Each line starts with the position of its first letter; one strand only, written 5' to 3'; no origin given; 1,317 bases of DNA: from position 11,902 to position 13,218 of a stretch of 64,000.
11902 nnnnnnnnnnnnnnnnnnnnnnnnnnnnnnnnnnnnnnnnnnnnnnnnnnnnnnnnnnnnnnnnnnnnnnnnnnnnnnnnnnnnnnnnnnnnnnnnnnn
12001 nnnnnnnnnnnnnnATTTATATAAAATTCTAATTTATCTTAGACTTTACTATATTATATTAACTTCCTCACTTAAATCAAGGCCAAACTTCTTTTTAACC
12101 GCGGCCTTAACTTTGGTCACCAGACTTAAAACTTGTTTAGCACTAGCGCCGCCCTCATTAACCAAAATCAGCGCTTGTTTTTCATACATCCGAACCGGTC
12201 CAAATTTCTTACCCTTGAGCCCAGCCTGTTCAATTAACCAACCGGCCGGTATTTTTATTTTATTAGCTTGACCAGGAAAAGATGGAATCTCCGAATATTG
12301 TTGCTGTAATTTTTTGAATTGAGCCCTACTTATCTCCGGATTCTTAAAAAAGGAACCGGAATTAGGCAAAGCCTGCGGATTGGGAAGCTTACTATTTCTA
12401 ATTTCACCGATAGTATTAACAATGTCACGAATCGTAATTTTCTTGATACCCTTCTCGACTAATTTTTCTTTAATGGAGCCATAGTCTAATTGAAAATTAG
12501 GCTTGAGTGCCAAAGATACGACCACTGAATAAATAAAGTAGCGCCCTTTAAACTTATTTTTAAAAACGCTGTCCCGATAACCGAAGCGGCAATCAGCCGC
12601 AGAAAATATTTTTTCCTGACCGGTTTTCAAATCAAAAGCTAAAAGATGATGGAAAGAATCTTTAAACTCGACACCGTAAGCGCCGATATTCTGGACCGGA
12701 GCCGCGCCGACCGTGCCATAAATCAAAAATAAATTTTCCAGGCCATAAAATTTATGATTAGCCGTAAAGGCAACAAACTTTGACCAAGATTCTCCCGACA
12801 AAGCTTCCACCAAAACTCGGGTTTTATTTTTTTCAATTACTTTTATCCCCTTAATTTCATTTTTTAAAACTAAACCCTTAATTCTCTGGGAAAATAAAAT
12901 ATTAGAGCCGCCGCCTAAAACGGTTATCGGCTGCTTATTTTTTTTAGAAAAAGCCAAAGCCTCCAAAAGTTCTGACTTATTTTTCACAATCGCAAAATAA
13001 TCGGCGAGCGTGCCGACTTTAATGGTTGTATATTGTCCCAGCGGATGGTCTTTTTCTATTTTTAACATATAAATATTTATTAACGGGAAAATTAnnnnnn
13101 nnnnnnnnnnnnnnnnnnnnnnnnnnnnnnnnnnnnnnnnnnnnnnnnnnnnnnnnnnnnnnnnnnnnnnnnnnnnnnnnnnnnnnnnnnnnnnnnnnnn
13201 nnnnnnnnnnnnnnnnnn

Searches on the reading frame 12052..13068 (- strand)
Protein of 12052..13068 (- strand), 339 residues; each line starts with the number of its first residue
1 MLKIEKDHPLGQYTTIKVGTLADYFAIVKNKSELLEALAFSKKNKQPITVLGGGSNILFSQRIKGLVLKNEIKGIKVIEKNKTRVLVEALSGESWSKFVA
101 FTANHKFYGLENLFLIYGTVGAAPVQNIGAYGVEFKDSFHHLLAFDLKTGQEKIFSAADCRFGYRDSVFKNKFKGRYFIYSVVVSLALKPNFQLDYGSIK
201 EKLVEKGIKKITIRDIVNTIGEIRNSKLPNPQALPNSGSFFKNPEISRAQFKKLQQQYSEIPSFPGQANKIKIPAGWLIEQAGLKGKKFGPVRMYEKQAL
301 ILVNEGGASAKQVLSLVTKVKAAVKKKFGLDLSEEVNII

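Call 66: search_protein_families(library=pfam, proteins=[window:12052-13068:-], max_evalue=0.00001)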
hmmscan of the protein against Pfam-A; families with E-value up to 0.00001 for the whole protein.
window:12052-13068:- (339 aa): 2 families
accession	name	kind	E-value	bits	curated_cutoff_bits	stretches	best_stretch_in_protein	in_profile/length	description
PF02873.21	MurB_C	-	6.5e-29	100.5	27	1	216-339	2-99/99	UDP-N-acetylenolpyruvoylglucosamine reductase, C-terminal domain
PF01565.28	FAD_binding_4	-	7.3e-21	74.8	26.4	1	23-152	2-133/139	FAD binding domain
